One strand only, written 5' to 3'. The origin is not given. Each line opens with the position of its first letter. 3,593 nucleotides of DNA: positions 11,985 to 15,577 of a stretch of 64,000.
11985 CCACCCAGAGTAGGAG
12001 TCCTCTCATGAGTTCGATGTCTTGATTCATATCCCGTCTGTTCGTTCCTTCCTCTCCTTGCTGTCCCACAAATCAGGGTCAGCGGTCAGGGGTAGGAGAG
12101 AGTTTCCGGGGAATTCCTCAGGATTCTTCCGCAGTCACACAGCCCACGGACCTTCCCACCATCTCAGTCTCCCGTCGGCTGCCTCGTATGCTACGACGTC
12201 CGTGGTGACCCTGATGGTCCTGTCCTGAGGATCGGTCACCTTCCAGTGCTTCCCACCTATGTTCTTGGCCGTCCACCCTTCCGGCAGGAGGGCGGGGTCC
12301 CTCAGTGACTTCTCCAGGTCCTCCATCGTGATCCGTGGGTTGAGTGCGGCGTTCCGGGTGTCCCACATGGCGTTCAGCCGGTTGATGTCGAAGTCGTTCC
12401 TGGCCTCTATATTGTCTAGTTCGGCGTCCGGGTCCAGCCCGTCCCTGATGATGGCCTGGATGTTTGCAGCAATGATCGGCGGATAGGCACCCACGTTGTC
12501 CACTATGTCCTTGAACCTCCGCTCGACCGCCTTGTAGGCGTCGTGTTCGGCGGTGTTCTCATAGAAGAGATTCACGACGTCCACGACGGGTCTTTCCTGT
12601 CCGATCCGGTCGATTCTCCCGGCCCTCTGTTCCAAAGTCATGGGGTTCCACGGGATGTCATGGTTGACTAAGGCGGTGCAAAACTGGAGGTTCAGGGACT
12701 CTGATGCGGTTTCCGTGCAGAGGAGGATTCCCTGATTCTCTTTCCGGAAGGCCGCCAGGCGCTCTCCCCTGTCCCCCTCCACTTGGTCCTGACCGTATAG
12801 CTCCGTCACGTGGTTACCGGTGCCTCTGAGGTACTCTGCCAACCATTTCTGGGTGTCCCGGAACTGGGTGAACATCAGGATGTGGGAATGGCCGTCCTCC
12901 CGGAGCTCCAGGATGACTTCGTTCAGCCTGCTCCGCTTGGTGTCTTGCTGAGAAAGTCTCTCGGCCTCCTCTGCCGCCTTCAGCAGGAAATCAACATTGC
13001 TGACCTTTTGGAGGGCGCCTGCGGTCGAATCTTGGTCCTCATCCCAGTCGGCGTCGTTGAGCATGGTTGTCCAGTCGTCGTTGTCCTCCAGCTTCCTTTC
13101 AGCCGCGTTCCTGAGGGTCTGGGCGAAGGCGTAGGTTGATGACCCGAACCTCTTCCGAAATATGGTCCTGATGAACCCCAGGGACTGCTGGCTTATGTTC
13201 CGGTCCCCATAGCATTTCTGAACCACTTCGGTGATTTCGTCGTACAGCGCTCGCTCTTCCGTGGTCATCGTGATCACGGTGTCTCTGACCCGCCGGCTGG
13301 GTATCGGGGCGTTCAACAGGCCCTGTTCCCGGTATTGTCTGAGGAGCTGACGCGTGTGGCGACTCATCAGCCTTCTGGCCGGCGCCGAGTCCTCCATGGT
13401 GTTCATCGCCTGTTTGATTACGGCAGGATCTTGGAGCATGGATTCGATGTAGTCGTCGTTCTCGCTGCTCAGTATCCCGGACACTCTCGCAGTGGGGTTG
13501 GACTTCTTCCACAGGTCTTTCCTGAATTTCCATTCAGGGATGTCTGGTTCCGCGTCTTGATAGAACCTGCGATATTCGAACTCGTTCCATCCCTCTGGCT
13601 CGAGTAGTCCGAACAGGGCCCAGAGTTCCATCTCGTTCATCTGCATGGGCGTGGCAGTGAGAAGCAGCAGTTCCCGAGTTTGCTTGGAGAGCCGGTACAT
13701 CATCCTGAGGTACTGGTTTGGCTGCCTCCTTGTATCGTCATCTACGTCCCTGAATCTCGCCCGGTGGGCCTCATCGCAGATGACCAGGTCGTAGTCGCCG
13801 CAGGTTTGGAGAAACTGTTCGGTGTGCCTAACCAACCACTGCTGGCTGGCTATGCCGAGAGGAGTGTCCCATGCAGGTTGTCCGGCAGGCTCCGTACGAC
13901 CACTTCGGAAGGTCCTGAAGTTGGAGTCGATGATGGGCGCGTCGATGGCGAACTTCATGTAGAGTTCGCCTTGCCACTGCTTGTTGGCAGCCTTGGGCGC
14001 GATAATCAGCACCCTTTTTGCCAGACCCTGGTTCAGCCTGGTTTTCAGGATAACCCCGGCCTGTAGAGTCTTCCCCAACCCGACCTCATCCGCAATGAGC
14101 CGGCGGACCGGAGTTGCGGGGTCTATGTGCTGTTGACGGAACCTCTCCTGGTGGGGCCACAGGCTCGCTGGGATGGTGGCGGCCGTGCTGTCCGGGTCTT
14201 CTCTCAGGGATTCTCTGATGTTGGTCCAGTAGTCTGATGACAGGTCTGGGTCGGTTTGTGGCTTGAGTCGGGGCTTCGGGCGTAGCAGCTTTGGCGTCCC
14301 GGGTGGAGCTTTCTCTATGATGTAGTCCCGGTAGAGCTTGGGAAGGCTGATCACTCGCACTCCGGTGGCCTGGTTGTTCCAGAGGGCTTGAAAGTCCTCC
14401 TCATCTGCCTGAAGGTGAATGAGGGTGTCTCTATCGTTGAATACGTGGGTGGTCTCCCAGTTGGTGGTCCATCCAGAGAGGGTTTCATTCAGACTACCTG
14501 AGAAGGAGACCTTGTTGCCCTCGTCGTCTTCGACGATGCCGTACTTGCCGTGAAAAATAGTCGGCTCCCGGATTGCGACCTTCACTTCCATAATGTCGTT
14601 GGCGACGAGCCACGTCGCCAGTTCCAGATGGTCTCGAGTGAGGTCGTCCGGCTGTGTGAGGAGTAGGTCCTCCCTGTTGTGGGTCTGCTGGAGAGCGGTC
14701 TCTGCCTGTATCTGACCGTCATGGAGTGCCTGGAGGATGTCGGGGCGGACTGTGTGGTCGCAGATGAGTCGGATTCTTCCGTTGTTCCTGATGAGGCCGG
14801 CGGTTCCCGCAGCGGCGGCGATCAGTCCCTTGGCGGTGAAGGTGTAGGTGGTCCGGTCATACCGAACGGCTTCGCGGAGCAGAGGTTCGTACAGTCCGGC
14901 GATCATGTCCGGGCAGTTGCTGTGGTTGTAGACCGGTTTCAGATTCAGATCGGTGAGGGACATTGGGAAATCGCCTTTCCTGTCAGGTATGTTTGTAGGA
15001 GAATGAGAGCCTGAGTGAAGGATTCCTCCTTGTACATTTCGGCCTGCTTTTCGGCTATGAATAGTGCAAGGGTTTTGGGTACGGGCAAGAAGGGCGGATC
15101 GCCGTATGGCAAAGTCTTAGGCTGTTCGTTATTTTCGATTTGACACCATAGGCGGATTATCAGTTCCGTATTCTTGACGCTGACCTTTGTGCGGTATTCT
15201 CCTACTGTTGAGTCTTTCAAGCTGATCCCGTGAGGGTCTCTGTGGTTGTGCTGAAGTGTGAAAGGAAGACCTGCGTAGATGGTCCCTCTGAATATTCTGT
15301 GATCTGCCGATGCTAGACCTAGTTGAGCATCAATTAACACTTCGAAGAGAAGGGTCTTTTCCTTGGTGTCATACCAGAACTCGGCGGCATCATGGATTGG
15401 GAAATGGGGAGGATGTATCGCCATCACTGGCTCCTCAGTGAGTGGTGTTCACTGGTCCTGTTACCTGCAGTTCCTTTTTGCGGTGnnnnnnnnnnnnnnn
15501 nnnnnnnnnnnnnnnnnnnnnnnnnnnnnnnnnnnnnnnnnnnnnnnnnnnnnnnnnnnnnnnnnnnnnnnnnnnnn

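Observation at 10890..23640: Ten-gene operon merging the DUF499/DUF1156/SNF2 R-M-like triad with a TIR protein and unknown accessory genes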

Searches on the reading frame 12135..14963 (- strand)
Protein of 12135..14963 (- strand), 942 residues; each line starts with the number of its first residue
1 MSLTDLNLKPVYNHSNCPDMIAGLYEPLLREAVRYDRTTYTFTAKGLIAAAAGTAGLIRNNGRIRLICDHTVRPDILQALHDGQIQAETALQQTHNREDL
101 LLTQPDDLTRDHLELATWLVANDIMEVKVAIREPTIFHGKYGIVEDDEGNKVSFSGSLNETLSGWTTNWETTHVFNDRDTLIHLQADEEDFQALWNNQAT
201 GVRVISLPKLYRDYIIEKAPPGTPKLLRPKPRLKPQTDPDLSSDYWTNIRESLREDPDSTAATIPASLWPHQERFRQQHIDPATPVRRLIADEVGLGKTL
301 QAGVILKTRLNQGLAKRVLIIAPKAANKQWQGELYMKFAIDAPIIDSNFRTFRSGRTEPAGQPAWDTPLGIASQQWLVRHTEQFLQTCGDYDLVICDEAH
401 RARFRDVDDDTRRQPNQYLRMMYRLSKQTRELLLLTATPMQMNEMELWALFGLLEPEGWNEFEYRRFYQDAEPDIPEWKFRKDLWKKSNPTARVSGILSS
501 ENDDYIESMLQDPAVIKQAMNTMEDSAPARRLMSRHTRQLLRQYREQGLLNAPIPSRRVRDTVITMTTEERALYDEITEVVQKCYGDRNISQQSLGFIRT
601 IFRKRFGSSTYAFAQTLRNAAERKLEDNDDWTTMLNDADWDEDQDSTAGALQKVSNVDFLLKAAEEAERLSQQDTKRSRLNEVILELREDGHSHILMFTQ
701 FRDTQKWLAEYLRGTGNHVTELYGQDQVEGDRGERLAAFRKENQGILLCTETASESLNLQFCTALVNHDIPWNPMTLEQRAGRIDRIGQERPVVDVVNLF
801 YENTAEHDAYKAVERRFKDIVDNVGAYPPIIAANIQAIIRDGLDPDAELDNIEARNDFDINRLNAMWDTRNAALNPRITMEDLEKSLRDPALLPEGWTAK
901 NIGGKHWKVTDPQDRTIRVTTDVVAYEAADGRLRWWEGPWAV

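Call 5: search_protein_families(library=pfam, proteins=[window:12135-14963:-], max_evalue=0.01)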
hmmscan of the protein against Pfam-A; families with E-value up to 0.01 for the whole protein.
window:12135-14963:- (942 aa): 6 families
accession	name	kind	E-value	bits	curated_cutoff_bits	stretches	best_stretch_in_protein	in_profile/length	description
PF00176.29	SNF2-rel_dom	-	1.1e-19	71.1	24.9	1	289-580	21-252/290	SNF2-related domain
PF00271.37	Helicase_C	-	2.7e-16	60.2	23.5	1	679-788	5-110/110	Helicase conserved C-terminal domain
PF04851.21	ResIII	-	2.8e-07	31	22.5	1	287-439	25-162/164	Type III restriction enzyme, res subunit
PF13091.12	PLDc_2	-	6.2e-07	29.8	27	1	59-195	34-132/132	PLD-like domain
PF00270.35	DEAD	-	1.2e-05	25.6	26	1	290-440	19-161/167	DEAD/DEAH box helicase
PF09848.15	SLFN-g3_helicase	-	0.0019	18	24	1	386-426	75-114/354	Schlafen group 3, DNA/RNA helicase domain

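Call 6: search_protein_families(library=padloc, proteins=[window:12135-14963:-], max_evalue=0.01)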
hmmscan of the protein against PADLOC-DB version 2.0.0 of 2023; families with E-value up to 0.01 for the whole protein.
window:12135-14963:- (942 aa): 52 families (the best 25 are shown)
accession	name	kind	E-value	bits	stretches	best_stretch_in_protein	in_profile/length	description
PDLC02193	PLD_Helicase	-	4.2e-68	228.4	3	591-833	595-843/905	-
PDLC02500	BrxHI|BrxHII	-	1.2e-62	210.7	2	569-825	342-610/933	BrxHI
PDLC02707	PbeA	-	3.9e-56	189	1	2-409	1-397/672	PbeA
PDLC02621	DrmD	-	1.3e-55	187.2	2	551-852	350-694/1040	DrmD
PDLC02623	DrmD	-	1.1e-53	180.3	2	391-817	240-653/1040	DrmD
PDLC02619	DrmD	-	6.3e-51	171.5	2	285-454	50-208/872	DrmD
PDLC02704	PbeA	-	3.1e-49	166.1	1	3-348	1-337/682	PbeA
PDLC00659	HmaA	-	3.4e-46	155.6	2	661-813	473-635/1176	SNF2 helicase / DEAD-box helicase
PDLC02843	DpdE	-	6.3e-42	141.5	2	267-460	158-318/1091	DpdE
PDLC02504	BrxHI|BrxHII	-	1.8e-41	140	2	531-827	308-620/971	BrxHII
PDLC02620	DrmD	-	7.9e-41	138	2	693-823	485-612/1060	DrmD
PDLC02572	DrmA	-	1.1e-40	137.5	2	557-843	353-683/1043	DrmA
PDLC02840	DpdE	-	5.2e-34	115.7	3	657-802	524-668/1091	DpdE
PDLC02632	DrmD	-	1.4e-33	114.3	2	685-795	512-632/662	DrmD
PDLC02853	DpdE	-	2.7e-32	109.7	2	286-457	115-286/985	DpdE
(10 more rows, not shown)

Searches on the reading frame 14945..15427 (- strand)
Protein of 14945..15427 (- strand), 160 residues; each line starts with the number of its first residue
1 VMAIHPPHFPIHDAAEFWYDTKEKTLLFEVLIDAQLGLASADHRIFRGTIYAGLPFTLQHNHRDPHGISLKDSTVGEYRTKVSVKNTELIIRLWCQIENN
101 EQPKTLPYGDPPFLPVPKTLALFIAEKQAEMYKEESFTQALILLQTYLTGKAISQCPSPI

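Call 5: search_protein_families(library=pfam, proteins=[window:14945-15427:-], max_evalue=0.01)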
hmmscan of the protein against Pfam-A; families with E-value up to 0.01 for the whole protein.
window:14945-15427:- (160 aa): 0 families

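Call 6: search_protein_families(library=padloc, proteins=[window:14945-15427:-], max_evalue=0.01)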
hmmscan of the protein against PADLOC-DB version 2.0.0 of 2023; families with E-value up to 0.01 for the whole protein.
window:14945-15427:- (160 aa): 0 families

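Call 35: find_homologous_proteins(query=window:14945-15427:-, max_evalue=0.001)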
Query window:14945-15427:- (160 aa): 21 proteins with E <= 0.001 among 44 candidates.
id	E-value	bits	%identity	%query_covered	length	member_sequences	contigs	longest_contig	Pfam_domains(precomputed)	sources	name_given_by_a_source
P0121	4.8e-103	360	99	99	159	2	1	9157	-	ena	-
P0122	1.0e-95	336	92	99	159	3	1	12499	-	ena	-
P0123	3.0e-87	308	85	99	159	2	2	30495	-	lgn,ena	-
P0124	1.7e-84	299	82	99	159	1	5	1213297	-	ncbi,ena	-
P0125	3.6e-73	262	75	99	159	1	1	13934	-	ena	-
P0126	2.0e-72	260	73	99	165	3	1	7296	-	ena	-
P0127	1.3e-58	215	63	97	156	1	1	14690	-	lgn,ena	-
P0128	4.4e-50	187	58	99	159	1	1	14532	-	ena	-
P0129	2.0e-49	185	57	99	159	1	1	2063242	-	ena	-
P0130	4.4e-45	171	55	94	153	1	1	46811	-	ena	-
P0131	8.8e-44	167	55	95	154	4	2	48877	-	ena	-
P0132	1.5e-43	166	53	96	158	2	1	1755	-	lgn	-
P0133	6.4e-43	164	53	94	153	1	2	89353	-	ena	-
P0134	2.0e-42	163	50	94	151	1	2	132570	-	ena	-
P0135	4.7e-41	158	55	96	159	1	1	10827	-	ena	-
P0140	4.3e-36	142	46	98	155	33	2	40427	-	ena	-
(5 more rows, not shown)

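Call 45: predict_structure(alignment_id=A3)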
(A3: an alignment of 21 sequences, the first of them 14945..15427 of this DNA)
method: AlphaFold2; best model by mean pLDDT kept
length: 160 residues; sequences in the alignment: 21
mean_pLDDT: 87.4   pTM: 0.82
mean pLDDT of the five models: 87.4, 87.4, 87.2, 87.1, 85.6
residues with pLDDT >= 90: 92; 70-90: 52; 50-70: 15; < 50: 1
segments of 3 or more residues with pLDDT < 50: none
pLDDT, mean of each block of 10 residues (from residue 1): 86 94 93 87 89 84 91 86 95 90 61 90 94 96 93 70
secondary structure, 60 per line:
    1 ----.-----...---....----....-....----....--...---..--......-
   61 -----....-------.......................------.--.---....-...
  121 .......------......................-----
elements in order: E17-20 E25-28 E30-33 E38-41 H56-59 E66-69 H77-99 E113-116 H118-127 H134-155

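Call 53: fold_search(model_id=the predicted structure, library=pdb)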
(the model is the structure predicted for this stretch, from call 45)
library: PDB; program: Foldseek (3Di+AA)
matches with E <= 10: 33; with E <= 0.001: 0
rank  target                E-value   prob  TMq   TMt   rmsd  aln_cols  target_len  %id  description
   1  9bra_4                3.0e+00  0.03  0.18  0.08  13.1       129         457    9  Intact V-ATPase State 2 and synaptophysin complex in mouse brain isolated synaptic vesicles (released 2024-06-19)
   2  5bw9_F                3.2e+00  0.02  0.16  0.08  12.3       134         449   13  Crystal Structure of Yeast V1-ATPase in the Autoinhibited Form (released 2016-06-08)
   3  9x0f_A                3.8e+00  0.03  0.15  0.09  13.1        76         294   16  Cryo-EM structure of EvSS (released 2026-02-11)
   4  2zqm                  5.2e+00  0.02  0.15  0.19  18.4        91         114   19  Crystal structure of the prefoldin beta subunit from Thermococcus strain KS-1 (released 2008-08-26)
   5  9c7k_B                5.2e+00  0.02  0.15  0.09  17.6       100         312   17  Crystal structure of pentalenene synthase variant F76A with PEG molecule in the active site (released 2024-11-06)
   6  6rad                  5.5e+00  0.02  0.15  0.09  13.8       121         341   10  Salmonella ATPase InvC with ADP (released 2019-08-21)
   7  2for_A                5.8e+00  0.03  0.17  0.11  12.3        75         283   16  Crystal Structure of the Shigella flexneri Farnesyl Pyrophosphate Synthase Complex with an Isopentenyl Pyrophosphate (released 2006-01-31)
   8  6xv8_C                6.2e+00  0.02  0.14  0.07  16.7        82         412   16  Crystal structure of Megabody Mb-Nb207-c7HopQ_G10 (released 2021-01-13)
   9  9whd_A                6.6e+00  0.03  0.16  0.04  15.8        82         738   16  Crystal Structure of a GH167 Enzyme from Wenyingzhuangia aestuarii (released 2025-10-01)
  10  6g32_F                6.6e+00  0.02  0.15  0.10  12.7        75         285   17  Crystal structure of human geranylgeranyl diphosphate synthase mutant D188Y (released 2018-10-17)
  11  1qok                  6.6e+00  0.01  0.09  0.07  12.1        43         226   19  MFE-23 AN ANTI-CARCINOEMBRYONIC ANTIGEN SINGLE-CHAIN FV ANTIBODY (released 2000-11-10)
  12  6iz2_B                7.0e+00  0.03  0.16  0.18  12.1       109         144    6  Crystal structure of DinB/YfiT protein DR0053 from D. radiodurans R1 (released 2019-05-15)
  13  6wn1_A                7.5e+00  0.01  0.16  0.09  19.6       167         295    6  Plasmodium vivax reticulocyte binding protein 2b (PvRBP2b) bound to human monoclonal antibody 241242 (released 2021-01-27)
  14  8yfk_E                7.9e+00  0.02  0.12  0.18   6.2        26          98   15  Crystal structure of FIP200 claw/TNIP1_FIR_pS123 (released 2024-08-14)
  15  6g31_K                7.9e+00  0.02  0.15  0.10  11.4        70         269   17  Crystal structure of human geranylgeranyl diphosphate synthase mutant D188Y bound to zoledronate (released 2018-10-17)
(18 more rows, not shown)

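Call 59: fold_search(model_id=the predicted structure, library=viral)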
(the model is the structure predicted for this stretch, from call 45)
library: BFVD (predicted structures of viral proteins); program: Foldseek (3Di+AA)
matches with E <= 10: 115; with E <= 0.001: 0
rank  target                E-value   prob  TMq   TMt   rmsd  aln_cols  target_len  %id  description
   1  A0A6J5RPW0            1.5e+00  0.08  0.16  0.22  15.7        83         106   19  Uncharacterized protein [uncultured Caudovirales phage]
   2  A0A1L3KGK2            1.7e+00  0.04  0.17  0.09  14.9       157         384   13  (no name in the UniProt tables at hand)
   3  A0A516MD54            1.7e+00  0.02  0.16  0.14  22.8       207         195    9  (no name in the UniProt tables at hand)
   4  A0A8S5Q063            2.1e+00  0.03  0.16  0.12  18.1       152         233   12  Uncharacterized protein [Siphoviridae sp. ctMOb8]
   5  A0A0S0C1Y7            2.2e+00  0.14  0.22  0.25   9.4        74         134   12  RNA-directed RNA polymerase (Fragment) [Rotavirus A]
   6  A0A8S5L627            2.2e+00  0.01  0.15  0.05  26.6       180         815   11  Mediator complex subunit 30 [MELD virus sp.]
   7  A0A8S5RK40            2.3e+00  0.07  0.18  0.24  10.8       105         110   11  Uncharacterized protein [virus sp. ctDJ83]
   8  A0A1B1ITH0            2.3e+00  0.04  0.25  0.24  12.5       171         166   10  (no name in the UniProt tables at hand)
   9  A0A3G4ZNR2            2.3e+00  0.04  0.25  0.10  15.2       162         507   15  Phage antirepressor protein [Terrestrivirus sp.]
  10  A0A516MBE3            2.5e+00  0.02  0.18  0.12  20.2       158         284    9  (no name in the UniProt tables at hand)
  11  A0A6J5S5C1            2.5e+00  0.02  0.14  0.11  16.4       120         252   10  Neck protein [uncultured Caudovirales phage]
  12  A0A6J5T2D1            2.8e+00  0.08  0.22  0.04   8.8        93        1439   14  DUF4214 domain-containing protein [uncultured Caudovirales phage]
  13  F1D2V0                3.0e+00  0.03  0.21  0.20  12.1       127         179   12  (no name in the UniProt tables at hand)
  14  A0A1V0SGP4            3.2e+00  0.08  0.19  0.05  15.1        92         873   10  Putative minor capsid protein [Hokovirus HKV1]
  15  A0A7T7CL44            3.2e+00  0.03  0.15  0.24  16.3        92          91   18  Uncharacterized protein [Vibrio phage PH669]
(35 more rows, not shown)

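Call 72: search_solved_structures(query=A3, max_evalue=1)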
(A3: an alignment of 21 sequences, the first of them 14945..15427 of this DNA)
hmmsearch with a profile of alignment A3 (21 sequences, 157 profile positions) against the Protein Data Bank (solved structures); distinct sequences matched with E-value up to 1: 1.
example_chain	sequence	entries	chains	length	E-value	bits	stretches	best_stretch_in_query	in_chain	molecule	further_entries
24rr_A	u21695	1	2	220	0.21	14.5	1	56-113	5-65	Ebp pilus assembly class C sortase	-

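Call 92: find_encoding_contigs(protein=P0134, flank=7000, max_places=2)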
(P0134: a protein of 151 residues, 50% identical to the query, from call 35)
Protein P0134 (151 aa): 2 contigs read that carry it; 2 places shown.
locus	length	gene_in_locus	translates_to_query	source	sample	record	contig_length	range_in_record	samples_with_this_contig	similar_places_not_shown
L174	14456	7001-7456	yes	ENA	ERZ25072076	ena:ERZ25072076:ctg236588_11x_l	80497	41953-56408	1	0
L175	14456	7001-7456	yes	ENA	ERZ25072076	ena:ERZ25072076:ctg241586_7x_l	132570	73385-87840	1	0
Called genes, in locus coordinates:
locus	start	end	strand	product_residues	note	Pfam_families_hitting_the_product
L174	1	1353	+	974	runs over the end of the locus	PF04465:DUF499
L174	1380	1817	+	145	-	PF24728:DUF7680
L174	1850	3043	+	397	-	-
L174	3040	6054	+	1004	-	PF06634:DUF1156, PF01555:N6_N4_Mtase (weak)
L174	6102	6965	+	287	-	PF01582:TIR, PF13676:TIR_2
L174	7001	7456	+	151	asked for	-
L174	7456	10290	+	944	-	PF13091:PLDc_2 (weak), PF00176:SNF2-rel_dom, PF00270:DEAD (weak), PF04851:ResIII, PF00271:Helicase_C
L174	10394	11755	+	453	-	-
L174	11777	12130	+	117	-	-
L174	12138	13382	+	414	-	PF18870:HEPN_RES_NTD1, PF08808:RES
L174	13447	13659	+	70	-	-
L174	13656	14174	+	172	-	-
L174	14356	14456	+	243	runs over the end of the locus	-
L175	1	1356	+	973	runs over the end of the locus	PF04465:DUF499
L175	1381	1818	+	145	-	PF24728:DUF7680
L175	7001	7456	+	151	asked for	-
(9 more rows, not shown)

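Call 93: find_encoding_contigs(protein=P0140, flank=7000, max_places=2)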
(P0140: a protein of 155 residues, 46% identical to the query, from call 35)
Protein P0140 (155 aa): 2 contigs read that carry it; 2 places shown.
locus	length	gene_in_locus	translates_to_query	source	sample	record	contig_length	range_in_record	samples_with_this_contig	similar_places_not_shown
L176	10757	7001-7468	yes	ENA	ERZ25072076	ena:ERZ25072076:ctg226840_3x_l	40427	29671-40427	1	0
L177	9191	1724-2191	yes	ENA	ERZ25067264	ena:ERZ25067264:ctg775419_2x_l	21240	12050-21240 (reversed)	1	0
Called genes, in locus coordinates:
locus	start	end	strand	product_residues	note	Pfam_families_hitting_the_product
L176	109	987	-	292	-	-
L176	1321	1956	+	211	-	-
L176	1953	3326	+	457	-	PF06508:QueC (weak)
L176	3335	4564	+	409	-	PF13560:HTH_31, PF01381:HTH_3, PF12844:HTH_19, PF13413:HTH_25 (faint), PF06114:Peptidase_M78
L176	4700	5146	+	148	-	-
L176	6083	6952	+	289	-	PF01582:TIR (weak), PF13676:TIR_2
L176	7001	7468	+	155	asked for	-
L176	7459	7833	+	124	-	-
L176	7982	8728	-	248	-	PF00239:Resolvase, PF07508:Recombinase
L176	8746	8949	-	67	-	PF01402:RHH_1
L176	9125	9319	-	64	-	-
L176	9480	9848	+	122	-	PF01527:HTH_Tnp_1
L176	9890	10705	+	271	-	PF24764:rva_4 (faint), PF13276:HTH_21, PF00665:rve, PF13683:rve_3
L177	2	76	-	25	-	?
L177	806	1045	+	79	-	PF13676:TIR_2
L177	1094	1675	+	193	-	-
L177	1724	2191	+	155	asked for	-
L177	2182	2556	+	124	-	-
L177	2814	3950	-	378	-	PF07690:MFS_1 (weak)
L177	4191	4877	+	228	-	PF13302:Acetyltransf_3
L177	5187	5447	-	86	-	PF00300:His_Phos_1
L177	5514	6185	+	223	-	-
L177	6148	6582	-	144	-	PF04167:DUF402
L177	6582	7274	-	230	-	PF12746:GNAT_acetyltran (weak), PF08445:FR47 (weak)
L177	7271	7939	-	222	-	PF00702:Hydrolase, PF13419:HAD_2, PF13242:Hydrolase_like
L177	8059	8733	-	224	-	PF01048:PNP_UDP_1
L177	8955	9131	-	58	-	-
